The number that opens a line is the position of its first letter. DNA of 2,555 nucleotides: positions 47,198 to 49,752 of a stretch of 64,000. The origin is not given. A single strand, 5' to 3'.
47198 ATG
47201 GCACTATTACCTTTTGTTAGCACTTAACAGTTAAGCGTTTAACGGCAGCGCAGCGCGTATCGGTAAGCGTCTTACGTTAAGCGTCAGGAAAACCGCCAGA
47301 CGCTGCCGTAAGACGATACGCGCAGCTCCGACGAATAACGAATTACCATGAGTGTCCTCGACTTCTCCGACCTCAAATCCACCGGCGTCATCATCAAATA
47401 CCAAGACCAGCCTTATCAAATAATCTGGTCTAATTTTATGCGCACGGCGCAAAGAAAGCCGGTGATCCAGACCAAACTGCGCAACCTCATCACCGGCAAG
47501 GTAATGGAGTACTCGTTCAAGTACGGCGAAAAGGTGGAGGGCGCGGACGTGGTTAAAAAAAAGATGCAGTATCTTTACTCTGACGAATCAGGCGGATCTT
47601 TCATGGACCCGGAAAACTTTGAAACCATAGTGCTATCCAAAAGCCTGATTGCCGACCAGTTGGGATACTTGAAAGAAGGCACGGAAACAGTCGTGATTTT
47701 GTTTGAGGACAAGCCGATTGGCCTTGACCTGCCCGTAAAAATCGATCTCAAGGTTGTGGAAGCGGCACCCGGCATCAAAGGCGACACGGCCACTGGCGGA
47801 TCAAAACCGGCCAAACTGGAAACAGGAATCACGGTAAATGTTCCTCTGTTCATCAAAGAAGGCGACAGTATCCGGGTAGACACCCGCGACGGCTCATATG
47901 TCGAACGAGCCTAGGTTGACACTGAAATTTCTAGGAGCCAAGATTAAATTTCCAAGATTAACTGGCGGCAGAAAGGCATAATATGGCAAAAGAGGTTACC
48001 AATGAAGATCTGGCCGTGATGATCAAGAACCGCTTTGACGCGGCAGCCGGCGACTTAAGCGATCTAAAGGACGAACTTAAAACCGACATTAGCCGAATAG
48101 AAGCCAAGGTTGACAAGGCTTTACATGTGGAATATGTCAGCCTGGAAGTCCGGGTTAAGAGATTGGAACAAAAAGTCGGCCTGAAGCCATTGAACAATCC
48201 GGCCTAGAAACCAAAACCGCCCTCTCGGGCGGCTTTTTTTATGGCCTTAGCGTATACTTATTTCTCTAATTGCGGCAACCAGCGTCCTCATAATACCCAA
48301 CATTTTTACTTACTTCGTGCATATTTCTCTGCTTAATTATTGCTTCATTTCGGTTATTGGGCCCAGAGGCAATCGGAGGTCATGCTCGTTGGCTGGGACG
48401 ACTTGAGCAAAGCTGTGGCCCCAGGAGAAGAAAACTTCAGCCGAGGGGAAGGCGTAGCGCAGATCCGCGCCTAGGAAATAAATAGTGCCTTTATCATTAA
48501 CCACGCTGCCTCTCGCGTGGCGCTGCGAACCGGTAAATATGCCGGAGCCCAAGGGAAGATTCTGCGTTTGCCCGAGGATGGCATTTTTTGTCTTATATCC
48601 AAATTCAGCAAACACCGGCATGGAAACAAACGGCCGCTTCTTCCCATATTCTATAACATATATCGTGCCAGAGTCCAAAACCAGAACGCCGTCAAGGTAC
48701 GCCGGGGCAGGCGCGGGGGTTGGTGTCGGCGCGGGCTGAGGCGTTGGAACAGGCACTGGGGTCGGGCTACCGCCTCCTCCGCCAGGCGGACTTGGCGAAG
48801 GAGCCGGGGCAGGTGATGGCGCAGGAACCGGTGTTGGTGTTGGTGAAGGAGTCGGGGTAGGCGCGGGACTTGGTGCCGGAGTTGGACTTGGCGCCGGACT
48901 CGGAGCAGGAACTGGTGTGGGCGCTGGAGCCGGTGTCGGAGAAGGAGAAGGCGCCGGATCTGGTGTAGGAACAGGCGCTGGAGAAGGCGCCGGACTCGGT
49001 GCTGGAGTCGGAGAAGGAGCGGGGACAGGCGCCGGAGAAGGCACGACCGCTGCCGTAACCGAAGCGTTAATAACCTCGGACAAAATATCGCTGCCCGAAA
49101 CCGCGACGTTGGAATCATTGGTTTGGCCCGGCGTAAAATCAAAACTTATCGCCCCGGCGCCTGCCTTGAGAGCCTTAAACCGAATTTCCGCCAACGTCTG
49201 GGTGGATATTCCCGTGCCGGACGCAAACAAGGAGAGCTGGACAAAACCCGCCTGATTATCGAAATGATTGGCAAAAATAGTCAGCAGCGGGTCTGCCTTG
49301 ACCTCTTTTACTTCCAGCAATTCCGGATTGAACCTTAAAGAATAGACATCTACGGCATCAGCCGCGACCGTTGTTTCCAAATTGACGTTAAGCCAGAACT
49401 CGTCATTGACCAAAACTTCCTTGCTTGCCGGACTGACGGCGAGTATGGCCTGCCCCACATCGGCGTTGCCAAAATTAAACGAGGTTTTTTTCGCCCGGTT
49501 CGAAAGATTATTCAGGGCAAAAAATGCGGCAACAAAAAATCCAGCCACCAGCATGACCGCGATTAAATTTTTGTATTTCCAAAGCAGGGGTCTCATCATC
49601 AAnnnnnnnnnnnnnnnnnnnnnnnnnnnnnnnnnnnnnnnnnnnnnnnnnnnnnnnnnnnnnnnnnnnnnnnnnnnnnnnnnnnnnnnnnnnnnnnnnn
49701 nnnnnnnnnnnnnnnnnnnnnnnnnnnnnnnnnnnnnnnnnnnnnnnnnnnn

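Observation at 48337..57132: Operon of three giant membrane-anchored surface proteins sharing a near-identical 3' block; dockerin-like module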

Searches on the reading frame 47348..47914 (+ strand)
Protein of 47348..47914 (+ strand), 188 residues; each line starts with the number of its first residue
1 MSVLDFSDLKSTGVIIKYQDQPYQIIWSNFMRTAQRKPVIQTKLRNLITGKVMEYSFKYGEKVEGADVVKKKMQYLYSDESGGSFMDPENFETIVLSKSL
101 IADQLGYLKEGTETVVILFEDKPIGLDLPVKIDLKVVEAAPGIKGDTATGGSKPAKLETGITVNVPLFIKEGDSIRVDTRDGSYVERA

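Call 87: list_cluster_members(proteins=[window:47348-47914:+, window:52579-57132:-, P0002, P0027, P0070, P0043, P0022, P0007, P0010, P0016])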
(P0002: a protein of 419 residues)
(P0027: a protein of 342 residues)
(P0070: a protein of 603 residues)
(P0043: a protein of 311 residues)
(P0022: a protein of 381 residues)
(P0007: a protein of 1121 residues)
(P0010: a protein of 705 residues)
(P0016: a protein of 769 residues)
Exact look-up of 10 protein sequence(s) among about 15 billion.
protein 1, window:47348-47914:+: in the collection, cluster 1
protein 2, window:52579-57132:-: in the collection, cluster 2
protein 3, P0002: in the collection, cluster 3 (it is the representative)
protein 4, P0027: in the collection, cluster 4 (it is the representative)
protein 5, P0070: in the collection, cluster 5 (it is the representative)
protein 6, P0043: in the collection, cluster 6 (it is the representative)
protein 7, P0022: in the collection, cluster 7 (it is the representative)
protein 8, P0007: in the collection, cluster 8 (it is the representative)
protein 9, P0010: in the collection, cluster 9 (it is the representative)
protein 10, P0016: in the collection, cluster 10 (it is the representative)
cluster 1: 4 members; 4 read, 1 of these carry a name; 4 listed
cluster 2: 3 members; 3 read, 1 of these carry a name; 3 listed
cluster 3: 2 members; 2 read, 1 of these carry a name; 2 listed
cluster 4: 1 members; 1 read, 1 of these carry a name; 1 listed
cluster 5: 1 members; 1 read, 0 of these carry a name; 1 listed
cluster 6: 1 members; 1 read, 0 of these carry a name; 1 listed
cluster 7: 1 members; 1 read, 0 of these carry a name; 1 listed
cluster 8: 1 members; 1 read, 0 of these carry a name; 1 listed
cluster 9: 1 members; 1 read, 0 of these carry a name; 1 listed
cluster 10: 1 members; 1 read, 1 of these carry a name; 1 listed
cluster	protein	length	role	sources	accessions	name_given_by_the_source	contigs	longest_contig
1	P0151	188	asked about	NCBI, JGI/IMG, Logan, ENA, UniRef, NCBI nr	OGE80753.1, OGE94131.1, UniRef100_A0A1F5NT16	MAG: elongation factor P [Candidatus Doudnabacteria bacterium RIFCSPHIGHO2_12_FULL_48_11] | Elongation factor P n=1 Tax=Candidatus Doudnabacteria bacterium ... | MAG: elongation factor P [Candidatus Doudnabacteria bacterium RIFCSPHIGHO2_01_FULL_46_24]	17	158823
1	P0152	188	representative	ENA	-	-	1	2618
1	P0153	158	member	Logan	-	-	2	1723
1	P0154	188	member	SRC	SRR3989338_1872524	-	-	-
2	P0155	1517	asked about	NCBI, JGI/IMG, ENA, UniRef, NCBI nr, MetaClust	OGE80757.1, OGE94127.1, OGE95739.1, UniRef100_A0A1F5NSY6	MAG: hypothetical protein A3H72_02410 [Candidatus Doudnabacteria bacterium ... | Ig-like domain-containing protein n=1 Tax=Candidatus Doudnabacteria bacterium ... | MAG: hypothetical protein A2720_04320 [Candidatus Doudnabacteria bacterium ...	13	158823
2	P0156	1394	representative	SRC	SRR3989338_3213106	-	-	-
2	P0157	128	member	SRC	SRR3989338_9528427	-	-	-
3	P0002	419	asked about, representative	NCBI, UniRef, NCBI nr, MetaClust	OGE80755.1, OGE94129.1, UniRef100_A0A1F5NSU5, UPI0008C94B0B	MAG: hypothetical protein A3E98_02640 [Candidatus Doudnabacteria bacterium ... | Cohesin domain-containing protein n=1 Tax=Candidatus Doudnabacteria bacterium ... | MAG: hypothetical protein A2720_04310 [Candidatus Doudnabacteria bacterium ...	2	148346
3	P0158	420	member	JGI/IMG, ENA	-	-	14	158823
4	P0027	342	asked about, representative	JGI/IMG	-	hypothetical protein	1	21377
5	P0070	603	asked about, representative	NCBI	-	-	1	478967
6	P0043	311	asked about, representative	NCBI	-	-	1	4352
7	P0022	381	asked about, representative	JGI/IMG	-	-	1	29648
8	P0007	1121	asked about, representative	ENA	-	-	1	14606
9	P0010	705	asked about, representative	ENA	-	-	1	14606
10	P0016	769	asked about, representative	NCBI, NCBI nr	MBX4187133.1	MAG: hypothetical protein KW802_02665 [Candidatus Doudnabacteria bacterium] | hypothetical protein [Candidatus Doudnabacteria bacterium]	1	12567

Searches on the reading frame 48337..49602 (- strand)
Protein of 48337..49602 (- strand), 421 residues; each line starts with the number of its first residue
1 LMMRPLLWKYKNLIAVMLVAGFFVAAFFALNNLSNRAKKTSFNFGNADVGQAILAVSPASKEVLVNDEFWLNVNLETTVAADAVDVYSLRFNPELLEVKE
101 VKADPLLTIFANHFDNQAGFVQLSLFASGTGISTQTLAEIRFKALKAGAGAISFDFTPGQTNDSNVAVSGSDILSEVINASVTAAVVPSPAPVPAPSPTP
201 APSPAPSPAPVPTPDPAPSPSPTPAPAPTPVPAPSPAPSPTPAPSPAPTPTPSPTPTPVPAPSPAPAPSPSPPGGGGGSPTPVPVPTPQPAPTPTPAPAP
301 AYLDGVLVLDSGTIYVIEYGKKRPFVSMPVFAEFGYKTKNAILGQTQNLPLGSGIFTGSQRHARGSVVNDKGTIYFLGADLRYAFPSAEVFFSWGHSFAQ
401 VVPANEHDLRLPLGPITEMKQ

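Call 3: search_protein_families(library=pfam, proteins=[window:48337-49602:-], max_evalue=0.1)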
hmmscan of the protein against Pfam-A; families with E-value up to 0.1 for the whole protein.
window:48337-49602:- (421 aa): 1 family
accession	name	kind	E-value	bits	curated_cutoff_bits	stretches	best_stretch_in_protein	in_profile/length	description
PF00963.24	Cohesin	-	0.00037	21.2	24.1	1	64-169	11-129/139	Cohesin domain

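Call 8: search_protein_families(library=ncbifam, proteins=[window:48337-49602:-], max_evalue=1)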
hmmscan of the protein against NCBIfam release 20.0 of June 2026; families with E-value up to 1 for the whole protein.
window:48337-49602:- (421 aa): 1 family
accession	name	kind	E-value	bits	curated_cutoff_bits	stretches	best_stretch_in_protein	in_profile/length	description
NF041620.1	MXAN_5187_fam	hypoth_equivalog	0.00032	20.6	200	1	186-301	385-507/601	MXAN_5187 family protein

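Call 17: find_encoding_contigs(protein=window:48337-49602:-, flank=10000, max_places=4)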
Protein window:48337-49602:- (421 aa): no gene with exactly this product is on record in the collection.

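Call 22: predict_structure(protein=window:48337-49602:-)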
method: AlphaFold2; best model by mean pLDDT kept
length: 421 residues; sequences in the alignment: 1
mean_pLDDT: 40.8   pTM: 0.21
mean pLDDT of the five models: 40.8, 40.4, 37.8, 36.5, 34.1
residues with pLDDT >= 90: 8; 70-90: 20; 50-70: 85; < 50: 308
segments of 3 or more residues with pLDDT < 50: 35-200, 202-204, 274-278, 296-421
pLDDT, mean of each block of 10 residues (from residue 1): 74 89 87 51 27 27 27 25 26 26 30 33 37 45 41 34 29 30 32 45 52 52 60 61 59 60 56 48 61 45 30 31 26 26 24 25 32 32 32 29 33 27 25
secondary structure, 60 per line:
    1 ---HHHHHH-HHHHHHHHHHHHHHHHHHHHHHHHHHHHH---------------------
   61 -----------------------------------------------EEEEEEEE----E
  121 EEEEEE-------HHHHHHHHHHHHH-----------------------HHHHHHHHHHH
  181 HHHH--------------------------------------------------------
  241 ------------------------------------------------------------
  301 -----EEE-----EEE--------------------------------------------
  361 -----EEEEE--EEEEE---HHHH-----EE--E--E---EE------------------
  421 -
elements in order: H4-9 H11-39 E108-115 E120-126 H134-146 H170-184 E306-308 E314-316 E366-370 E373-377 H381-384
